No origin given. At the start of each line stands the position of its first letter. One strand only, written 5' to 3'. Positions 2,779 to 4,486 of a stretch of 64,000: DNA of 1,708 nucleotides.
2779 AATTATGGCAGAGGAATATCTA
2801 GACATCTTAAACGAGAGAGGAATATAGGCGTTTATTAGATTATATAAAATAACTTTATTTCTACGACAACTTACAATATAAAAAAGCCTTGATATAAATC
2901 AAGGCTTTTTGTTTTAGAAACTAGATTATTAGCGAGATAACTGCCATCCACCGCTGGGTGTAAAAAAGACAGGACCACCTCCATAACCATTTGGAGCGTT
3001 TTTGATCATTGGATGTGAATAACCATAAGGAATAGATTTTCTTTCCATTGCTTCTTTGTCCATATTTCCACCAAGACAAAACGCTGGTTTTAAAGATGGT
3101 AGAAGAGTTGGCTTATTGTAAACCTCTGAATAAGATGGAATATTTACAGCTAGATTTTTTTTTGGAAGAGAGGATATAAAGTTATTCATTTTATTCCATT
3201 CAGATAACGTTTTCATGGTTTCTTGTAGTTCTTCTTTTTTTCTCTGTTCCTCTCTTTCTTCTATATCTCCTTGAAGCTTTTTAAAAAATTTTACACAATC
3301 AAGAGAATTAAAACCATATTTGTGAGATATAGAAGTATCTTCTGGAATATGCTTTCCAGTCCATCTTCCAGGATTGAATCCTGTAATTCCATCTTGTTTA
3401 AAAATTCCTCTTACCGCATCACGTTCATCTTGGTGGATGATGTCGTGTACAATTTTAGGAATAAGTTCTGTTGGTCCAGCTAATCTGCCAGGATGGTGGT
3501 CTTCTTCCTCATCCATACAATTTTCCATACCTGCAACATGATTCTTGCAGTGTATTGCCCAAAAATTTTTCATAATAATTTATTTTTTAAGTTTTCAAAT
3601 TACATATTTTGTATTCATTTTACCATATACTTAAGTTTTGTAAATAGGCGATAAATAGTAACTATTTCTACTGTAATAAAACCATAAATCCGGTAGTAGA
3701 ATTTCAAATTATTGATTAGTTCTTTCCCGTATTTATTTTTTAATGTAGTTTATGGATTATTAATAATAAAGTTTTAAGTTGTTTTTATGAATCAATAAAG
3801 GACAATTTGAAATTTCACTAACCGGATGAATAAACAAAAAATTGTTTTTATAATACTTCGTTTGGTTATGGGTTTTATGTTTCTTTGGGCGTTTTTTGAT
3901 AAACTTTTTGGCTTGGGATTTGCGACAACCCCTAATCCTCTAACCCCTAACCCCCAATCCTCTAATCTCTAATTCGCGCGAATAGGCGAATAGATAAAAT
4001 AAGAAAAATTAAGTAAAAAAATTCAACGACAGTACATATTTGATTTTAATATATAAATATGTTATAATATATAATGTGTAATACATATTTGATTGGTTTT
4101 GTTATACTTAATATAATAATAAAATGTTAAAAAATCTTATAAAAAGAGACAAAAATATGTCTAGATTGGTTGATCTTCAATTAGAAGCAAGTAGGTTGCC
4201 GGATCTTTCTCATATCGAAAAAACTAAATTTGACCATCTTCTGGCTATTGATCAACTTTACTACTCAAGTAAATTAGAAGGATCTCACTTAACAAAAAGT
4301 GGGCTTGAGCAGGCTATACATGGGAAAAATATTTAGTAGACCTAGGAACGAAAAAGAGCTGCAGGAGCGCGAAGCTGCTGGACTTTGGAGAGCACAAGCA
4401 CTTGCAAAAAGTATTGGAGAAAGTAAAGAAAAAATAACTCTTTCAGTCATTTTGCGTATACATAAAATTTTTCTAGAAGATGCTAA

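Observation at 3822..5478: A Fic cassette split into an inhibitory-motif ORF plus a Fic-core ORF, sitting between duplicated doxX 5' segments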

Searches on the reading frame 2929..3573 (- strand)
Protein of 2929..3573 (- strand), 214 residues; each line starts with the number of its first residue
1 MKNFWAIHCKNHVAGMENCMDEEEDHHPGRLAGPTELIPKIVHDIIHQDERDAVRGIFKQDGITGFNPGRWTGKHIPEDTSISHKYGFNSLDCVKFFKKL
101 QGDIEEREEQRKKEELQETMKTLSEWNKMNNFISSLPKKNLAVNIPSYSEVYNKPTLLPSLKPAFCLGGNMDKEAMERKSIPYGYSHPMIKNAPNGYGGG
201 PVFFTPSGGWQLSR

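Call 5: search_protein_families(library=pfam, proteins=[window:2929-3573:-], max_evalue=0.01)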
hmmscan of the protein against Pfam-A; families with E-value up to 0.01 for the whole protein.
window:2929-3573:- (214 aa): 0 families

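Call 44: search_protein_families(library=ncbifam, proteins=[window:2929-3573:-], max_evalue=0.1)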
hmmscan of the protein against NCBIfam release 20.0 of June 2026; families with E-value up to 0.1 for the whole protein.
window:2929-3573:- (214 aa): 0 families

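Call 75: search_protein_families(library=padloc, proteins=[window:2929-3573:-], max_evalue=0.01)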
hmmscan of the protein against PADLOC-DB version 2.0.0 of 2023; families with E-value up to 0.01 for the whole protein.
window:2929-3573:- (214 aa): 0 families

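Call 86: find_encoding_contigs(protein=window:2929-3573:-, flank=5000, max_places=10)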
Protein window:2929-3573:- (214 aa): 6 contigs read that carry it; 5 places shown.
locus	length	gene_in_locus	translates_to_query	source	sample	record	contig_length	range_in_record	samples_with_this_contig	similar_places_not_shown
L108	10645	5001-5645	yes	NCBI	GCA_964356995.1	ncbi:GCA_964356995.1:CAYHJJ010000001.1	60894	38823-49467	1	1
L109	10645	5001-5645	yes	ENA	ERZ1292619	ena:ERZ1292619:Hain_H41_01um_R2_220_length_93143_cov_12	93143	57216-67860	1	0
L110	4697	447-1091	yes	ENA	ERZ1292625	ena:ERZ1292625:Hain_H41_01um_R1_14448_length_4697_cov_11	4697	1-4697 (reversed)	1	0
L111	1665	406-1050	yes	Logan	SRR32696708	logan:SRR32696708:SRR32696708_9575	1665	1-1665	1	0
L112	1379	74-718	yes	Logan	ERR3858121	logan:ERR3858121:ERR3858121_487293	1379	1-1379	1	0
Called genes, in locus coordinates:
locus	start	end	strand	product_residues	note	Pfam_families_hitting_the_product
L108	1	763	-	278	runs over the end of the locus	-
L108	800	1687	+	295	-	PF02518:HATPase_c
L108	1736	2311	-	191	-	PF06821:Ser_hydrolase, PF03403:PAF-AH_p_II (faint)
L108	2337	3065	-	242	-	PF03372:Exo_endo_phos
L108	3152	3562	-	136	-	-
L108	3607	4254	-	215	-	PF02661:Fic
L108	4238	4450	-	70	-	-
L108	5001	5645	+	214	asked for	-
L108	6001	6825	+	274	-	PF00413:Peptidase_M10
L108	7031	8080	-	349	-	PF05496:RuvB_N, PF13177:DNA_pol3_delta2 (weak), PF12775:AAA_7 (faint), PF00004:AAA, PF13173:AAA_14 (faint), PF13401:AAA_22 (faint), PF13177:DNA_pol3_delta2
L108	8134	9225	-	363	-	PF01207:Dus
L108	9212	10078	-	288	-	PF08478:POTRA_1 (weak)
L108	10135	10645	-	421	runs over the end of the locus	PF02403:Seryl_tRNA_N, PF00587:tRNA-synt_2b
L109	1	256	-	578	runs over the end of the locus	PF03717:PBP_dimer, PF00905:Transpeptidase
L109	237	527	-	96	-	-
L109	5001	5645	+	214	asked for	-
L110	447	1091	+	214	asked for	-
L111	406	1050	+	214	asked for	-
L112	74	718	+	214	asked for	-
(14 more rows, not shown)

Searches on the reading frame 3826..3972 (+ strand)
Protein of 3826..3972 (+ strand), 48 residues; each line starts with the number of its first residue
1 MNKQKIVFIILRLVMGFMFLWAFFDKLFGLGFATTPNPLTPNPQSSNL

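Call 5: search_protein_families(library=pfam, proteins=[window:3826-3972:+], max_evalue=0.01)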
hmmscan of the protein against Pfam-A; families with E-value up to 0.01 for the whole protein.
window:3826-3972:+ (48 aa): 1 family
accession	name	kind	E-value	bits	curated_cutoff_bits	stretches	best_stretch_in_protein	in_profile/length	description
PF07681.17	DoxX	-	0.0055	17.7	23.6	1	9-35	3-29/85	DoxX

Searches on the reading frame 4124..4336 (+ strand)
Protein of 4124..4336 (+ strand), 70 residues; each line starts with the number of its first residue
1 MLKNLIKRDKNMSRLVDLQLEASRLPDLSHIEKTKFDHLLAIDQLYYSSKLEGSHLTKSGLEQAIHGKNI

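Call 5: search_protein_families(library=pfam, proteins=[window:4124-4336:+], max_evalue=0.01)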
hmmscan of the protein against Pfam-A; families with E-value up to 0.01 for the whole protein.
window:4124-4336:+ (70 aa): 0 families

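Call 25: find_homologous_proteins(query=window:4124-4333:+, max_evalue=0.01)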
Query window:4124-4333:+ (70 aa): 26 proteins with E <= 0.01 among 26 candidates.
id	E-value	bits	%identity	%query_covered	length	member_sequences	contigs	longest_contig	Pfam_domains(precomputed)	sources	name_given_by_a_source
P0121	5.0e-37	142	100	100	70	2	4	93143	-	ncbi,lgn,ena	ncbi:MAG: hypothetical protein AAB493_00645 [Patescibacteria group bacterium]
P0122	3.3e-33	130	87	100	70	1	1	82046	-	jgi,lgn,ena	-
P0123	3.8e-32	127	86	100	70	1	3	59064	-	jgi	jgi:hypothetical protein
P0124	4.2e-32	126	87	100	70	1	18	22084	-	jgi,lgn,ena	-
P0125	4.4e-31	123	84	100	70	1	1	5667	-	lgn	-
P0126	3.8e-27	111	73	100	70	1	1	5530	-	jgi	jgi:hypothetical protein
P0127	1.3e-26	109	74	100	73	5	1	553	-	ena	-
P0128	2.1e-26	109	75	99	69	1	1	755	-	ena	-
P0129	9.9e-23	97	80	84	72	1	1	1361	-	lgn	-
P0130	1.2e-22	97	79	87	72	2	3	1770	-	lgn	-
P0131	1.5e-21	93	70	96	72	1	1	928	-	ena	-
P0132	2.7e-21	92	76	84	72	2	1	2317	-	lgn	-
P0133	6.4e-18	82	60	97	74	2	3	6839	-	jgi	jgi:hypothetical protein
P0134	1.4e-17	81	73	84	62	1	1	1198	-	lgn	-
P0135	3.2e-17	80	62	97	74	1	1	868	-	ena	-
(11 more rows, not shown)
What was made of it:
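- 4124..4336 (+): ficA: a 70-aa protein carrying the Fic inhibitory-helix motif S48-SKL-E52-G53 (nt 4265-4282). 26 close homologues of 62-77 aa (call 25).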

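Call 29: search_solved_structures(query=A4, max_evalue=10, show_alignments=4)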
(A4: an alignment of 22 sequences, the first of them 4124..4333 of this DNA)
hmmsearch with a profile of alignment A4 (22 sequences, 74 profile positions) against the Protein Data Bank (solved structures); distinct sequences matched with E-value up to 10: 1.
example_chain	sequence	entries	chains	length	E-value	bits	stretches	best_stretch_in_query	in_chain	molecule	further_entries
4x2e_A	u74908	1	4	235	0.1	15.5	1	44-62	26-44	Fic family protein putative filamentation induced by cAMP protein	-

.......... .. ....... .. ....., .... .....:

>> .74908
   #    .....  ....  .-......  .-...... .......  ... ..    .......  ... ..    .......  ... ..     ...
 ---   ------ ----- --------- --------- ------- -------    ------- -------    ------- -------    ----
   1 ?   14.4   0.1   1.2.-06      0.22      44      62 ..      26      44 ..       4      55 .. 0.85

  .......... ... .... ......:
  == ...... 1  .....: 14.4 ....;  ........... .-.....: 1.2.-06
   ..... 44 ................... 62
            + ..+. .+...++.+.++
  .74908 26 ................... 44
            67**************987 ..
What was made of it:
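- The only PDB hit of the FicA profile is the N-terminal inhibitory helix of class II CdFic, at E=0.1 (call 29).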

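Call 44: search_protein_families(library=ncbifam, proteins=[window:4124-4333:+], max_evalue=0.1)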
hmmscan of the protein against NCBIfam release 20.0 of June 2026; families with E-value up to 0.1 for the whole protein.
window:4124-4333:+ (70 aa): 0 families

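Call 45: search_protein_families(library=pfam, proteins=[window:4124-4333:+], max_evalue=10)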
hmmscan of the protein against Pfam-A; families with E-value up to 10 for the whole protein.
window:4124-4333:+ (70 aa): 0 families
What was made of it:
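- On Type II toxin-antitoxin module: FicA matches no Pfam or NCBIfam family, DNA-binding or otherwise (calls 5, 44, 45).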

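Call 48: search_protein_representatives(alignment_id=A5)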
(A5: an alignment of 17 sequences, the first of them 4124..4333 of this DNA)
Query: 17 sequences, 74 profile positions. Proteins with E-value up to 0.001 (for the whole library): 53; up to 1e-10: 34; up to 1e-30: 0. The best 53 are listed.
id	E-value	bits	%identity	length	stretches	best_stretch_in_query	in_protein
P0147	1.5e-29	117.7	-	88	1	1-74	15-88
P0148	2.1e-27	110.9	-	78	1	3-73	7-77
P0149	2.5e-24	101.0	-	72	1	6-69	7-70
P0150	9.8e-23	95.9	-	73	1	4-72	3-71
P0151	4.0e-20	87.6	-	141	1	6-69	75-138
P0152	4.5e-20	87.4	-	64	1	9-67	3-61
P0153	1.2e-19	86.0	-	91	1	10-73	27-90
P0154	2.5e-19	85.0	-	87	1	10-73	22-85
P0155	6.9e-19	83.6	-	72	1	9-69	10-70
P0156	1.8e-18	82.3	-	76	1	4-69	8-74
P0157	2.1e-18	82.0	-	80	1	5-73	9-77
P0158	6.3e-18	80.5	-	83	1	10-68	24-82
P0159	1.4e-17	79.4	-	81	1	3-74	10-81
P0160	2.0e-16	75.7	-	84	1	8-71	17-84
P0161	2.1e-16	75.6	-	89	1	10-73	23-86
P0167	1.0e-14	70.2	-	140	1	23-71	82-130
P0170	1.1e-12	63.7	-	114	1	7-71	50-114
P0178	6.2e-11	58.1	-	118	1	21-65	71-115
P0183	4.4e-09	52.2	-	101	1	8-60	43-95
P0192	1.4e-06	44.2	-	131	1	17-62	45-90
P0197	2.5e-05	40.2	-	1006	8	22-39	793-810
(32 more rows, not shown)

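Call 75: search_protein_families(library=padloc, proteins=[window:4124-4333:+], max_evalue=0.01)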
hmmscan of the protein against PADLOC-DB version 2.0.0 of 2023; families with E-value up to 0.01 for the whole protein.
window:4124-4333:+ (70 aa): 1 family
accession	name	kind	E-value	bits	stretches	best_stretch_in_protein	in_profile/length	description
PDLC04837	PDC-S04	-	0.0033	14.7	1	36-66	21-51/234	-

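Call 76: search_protein_families(library=pfam, proteins=[P0151, P0167, P0170, P0178, P0192, P0183], max_evalue=0.01)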
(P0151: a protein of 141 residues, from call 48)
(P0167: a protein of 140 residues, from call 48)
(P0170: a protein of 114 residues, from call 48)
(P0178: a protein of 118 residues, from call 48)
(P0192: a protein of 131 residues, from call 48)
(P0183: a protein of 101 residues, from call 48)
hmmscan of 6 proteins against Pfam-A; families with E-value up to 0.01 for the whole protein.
P0151 (141 aa): 0 families

P0167 (140 aa): 1 family
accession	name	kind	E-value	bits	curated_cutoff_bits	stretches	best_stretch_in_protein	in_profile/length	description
PF00044.30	Gp_dh_N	-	9.9e-16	58.3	31.7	1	2-61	1-56/101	Glyceraldehyde 3-phosphate dehydrogenase, NAD binding domain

P0170 (114 aa): 0 families

P0178 (118 aa): 0 families

P0192 (131 aa): 0 families

P0183 (101 aa): 1 family
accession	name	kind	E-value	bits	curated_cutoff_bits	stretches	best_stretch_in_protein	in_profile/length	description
PF05397.17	Med15_fungi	-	0.0096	16.5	25.2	0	19-64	24-69/112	Mediator complex subunit 15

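Call 78: find_encoding_contigs(protein=P0167, flank=5000, max_places=3)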
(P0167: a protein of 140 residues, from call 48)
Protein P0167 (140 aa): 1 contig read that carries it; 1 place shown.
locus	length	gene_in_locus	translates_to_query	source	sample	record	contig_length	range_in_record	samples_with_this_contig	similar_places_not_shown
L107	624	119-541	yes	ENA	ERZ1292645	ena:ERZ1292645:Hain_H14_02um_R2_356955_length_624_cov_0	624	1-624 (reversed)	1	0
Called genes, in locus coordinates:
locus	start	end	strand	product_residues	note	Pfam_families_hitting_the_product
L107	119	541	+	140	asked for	PF00044:Gp_dh_N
